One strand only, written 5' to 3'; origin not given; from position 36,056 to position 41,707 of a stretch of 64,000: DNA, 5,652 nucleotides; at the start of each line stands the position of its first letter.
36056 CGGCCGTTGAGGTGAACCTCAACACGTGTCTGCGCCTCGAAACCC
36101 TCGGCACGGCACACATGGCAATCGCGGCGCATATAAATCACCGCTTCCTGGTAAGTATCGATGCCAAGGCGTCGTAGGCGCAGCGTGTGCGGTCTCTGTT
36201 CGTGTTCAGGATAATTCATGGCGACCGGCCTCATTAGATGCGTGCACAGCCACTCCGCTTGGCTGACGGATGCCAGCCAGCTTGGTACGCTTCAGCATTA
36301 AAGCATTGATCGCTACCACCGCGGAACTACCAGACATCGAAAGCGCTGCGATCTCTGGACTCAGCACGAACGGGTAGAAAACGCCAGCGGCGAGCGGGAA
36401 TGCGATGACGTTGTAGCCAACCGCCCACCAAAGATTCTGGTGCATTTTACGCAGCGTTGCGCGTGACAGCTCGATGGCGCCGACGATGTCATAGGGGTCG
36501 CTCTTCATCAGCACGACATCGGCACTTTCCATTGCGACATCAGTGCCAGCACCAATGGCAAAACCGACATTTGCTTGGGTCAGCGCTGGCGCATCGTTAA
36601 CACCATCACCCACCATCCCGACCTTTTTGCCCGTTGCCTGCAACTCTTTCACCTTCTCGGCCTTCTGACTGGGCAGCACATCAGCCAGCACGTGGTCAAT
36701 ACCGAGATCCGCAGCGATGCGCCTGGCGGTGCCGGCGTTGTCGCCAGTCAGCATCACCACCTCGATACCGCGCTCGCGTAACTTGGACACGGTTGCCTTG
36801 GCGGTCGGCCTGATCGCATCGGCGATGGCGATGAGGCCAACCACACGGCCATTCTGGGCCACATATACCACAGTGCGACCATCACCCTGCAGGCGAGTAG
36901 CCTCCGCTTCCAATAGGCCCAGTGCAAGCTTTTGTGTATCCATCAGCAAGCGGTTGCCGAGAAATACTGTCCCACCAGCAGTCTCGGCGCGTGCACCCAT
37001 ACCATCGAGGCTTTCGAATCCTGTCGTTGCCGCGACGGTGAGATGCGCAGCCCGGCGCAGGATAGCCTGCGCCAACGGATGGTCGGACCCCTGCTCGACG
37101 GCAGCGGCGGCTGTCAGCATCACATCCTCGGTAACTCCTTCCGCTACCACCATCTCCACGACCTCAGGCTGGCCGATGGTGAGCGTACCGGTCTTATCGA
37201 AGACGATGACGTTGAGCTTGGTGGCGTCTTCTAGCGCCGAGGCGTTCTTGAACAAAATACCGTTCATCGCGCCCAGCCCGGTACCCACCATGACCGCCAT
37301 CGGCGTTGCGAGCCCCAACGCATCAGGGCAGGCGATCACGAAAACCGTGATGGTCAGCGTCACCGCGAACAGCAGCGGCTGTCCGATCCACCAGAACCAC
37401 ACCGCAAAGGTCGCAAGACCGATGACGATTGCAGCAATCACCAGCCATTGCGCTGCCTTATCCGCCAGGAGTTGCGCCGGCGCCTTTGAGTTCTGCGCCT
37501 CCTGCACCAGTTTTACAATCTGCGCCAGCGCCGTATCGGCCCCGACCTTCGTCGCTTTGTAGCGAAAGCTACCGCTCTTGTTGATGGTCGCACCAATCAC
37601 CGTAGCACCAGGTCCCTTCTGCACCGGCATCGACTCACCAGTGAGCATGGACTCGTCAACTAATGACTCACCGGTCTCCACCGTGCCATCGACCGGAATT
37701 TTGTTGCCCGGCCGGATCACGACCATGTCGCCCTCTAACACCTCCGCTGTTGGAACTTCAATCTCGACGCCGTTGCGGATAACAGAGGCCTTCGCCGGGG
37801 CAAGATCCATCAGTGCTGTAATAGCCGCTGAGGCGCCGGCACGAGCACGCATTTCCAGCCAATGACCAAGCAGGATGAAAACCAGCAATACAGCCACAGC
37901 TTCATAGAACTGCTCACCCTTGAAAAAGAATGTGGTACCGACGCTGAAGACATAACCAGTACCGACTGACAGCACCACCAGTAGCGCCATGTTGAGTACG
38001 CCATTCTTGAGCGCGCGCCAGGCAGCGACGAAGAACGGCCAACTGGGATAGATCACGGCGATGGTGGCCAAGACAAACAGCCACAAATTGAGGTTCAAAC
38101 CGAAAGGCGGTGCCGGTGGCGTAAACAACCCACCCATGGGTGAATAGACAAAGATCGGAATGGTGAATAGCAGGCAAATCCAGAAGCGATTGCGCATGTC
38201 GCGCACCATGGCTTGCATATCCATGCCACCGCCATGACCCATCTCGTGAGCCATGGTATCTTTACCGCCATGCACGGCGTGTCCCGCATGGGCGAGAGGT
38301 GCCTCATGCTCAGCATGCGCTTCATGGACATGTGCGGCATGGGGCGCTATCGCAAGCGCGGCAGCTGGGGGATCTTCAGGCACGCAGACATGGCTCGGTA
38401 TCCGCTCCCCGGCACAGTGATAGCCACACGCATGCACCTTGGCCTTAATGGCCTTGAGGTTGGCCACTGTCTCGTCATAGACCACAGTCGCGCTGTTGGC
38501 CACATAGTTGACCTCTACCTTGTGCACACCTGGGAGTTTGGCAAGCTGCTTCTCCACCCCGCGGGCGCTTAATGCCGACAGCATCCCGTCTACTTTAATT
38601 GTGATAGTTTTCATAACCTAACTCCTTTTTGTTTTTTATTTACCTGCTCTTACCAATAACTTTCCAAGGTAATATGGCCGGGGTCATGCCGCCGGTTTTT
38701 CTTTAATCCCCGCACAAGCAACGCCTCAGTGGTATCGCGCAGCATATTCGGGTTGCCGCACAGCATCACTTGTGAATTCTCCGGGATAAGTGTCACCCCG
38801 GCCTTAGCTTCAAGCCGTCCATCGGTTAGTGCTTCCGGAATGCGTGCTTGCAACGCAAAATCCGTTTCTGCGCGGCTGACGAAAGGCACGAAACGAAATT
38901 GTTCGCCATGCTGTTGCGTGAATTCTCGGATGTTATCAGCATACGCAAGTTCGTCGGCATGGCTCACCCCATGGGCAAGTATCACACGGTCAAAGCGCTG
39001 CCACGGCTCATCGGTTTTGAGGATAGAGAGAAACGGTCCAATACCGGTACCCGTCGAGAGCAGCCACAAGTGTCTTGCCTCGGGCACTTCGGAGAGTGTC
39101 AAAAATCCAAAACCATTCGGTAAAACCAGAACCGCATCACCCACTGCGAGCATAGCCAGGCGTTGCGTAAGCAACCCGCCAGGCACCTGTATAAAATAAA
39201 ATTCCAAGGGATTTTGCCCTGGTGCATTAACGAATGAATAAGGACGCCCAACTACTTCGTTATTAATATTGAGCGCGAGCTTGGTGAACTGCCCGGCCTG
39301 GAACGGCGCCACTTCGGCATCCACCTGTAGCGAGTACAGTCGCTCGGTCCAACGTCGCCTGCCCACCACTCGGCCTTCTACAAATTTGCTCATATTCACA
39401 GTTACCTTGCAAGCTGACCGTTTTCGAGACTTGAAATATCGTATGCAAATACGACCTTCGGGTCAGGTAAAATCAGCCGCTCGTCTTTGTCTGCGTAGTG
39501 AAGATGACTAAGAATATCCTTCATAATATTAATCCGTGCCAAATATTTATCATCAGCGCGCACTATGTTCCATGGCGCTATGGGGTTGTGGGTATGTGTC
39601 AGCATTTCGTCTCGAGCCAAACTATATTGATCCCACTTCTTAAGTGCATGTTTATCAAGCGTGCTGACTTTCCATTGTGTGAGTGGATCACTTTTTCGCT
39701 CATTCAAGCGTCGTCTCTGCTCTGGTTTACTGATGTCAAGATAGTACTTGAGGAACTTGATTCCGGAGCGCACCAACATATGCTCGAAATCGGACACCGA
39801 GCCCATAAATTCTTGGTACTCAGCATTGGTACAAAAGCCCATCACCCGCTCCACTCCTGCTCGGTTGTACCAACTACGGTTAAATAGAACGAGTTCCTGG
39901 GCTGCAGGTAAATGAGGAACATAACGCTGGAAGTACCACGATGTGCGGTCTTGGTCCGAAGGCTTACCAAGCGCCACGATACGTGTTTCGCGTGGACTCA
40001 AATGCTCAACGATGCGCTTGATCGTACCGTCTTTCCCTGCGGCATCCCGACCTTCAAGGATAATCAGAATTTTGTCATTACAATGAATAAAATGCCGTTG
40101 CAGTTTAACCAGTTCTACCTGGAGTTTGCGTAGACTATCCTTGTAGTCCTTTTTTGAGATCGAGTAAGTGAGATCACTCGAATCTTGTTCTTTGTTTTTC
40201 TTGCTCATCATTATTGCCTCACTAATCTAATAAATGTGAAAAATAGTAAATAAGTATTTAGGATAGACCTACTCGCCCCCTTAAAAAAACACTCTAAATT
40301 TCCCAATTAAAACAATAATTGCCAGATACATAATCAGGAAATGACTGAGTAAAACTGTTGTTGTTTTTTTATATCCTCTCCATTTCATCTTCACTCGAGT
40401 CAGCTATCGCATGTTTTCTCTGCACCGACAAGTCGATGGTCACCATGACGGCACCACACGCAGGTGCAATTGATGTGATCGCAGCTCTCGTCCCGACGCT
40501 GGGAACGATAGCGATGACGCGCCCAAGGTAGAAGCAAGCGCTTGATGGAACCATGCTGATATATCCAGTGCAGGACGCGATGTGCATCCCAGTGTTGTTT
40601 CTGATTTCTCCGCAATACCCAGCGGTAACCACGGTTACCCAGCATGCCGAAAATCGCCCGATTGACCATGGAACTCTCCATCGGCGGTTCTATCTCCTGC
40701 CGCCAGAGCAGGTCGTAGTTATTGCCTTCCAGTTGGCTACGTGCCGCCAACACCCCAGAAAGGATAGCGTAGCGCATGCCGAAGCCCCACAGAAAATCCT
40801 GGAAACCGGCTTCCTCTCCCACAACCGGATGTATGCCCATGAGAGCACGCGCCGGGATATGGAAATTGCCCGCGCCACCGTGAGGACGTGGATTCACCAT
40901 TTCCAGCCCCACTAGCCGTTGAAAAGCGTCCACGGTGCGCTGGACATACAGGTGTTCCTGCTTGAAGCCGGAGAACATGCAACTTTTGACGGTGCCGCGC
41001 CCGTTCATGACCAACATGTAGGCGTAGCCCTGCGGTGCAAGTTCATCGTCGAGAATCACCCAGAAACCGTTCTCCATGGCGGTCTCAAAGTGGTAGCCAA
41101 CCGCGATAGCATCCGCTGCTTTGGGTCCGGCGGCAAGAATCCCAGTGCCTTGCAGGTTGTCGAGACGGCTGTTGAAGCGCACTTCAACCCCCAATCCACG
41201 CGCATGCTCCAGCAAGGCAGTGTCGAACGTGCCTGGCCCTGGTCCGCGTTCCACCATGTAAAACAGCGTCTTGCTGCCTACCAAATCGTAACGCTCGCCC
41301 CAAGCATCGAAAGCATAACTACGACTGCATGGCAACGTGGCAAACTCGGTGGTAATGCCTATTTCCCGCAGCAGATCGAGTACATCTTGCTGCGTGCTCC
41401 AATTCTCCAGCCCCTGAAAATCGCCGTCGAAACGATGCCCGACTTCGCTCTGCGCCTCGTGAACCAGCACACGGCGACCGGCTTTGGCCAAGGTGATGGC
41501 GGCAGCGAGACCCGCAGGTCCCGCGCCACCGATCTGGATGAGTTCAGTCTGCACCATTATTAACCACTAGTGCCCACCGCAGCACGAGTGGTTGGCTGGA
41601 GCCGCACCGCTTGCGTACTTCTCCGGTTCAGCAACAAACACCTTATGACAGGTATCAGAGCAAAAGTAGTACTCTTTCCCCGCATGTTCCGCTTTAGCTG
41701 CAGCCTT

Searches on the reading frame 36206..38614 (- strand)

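Call 78: search_protein_families(library=pfam, proteins=[window:36206-38614:-], max_evalue=0.00001)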
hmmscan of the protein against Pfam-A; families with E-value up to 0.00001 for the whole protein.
window:36206-38614:- (802 aa): 5 families
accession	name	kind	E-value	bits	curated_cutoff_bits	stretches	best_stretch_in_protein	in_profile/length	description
PF00122.25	E1-E2_ATPase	-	1.5e-53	181.4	28.1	1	271-448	2-178/181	E1-E2 ATPase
PF00702.32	Hydrolase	-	9.9e-38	130.9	26.4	1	468-681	2-190/191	haloacid dehalogenase-like hydrolase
PF00403.32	HMA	-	6.5e-16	58.9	24.8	1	5-66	1-62/62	Heavy-metal-associated domain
PF08282.18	Hydrolase_3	-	1e-06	29.1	20.9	0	656-704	197-245/255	haloacid dehalogenase-like hydrolase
PF12710.13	HAD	-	1.3e-06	29.4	27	1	600-678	85-188/189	haloacid dehalogenase-like hydrolase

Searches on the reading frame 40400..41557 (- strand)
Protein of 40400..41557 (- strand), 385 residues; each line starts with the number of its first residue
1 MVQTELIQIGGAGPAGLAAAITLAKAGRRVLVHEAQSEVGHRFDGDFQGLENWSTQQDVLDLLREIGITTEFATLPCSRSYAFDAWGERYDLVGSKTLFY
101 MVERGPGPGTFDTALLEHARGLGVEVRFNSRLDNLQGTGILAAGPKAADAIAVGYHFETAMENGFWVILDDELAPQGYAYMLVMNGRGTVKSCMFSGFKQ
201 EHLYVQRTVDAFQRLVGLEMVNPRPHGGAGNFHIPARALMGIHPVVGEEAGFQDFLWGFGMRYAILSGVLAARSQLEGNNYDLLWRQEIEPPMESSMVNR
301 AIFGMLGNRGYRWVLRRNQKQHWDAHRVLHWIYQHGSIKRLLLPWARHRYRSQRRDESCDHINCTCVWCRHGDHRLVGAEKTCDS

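Call 78: search_protein_families(library=pfam, proteins=[window:40400-41557:-], max_evalue=0.00001)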
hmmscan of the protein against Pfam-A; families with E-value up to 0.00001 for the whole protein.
window:40400-41557:- (385 aa): 3 families
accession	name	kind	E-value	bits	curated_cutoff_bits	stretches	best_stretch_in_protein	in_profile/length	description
PF13450.12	NAD_binding_8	-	1.3e-06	29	21.9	1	9-42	1-34/68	NAD(P)-binding Rossmann-like domain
PF01494.25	FAD_binding_3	-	1.6e-06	28.1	22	1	9-136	6-127/349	FAD binding domain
PF03486.20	HI0933_like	-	6.6e-06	26.2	50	0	9-67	5-64/244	HI0933-like protein Rossmann domain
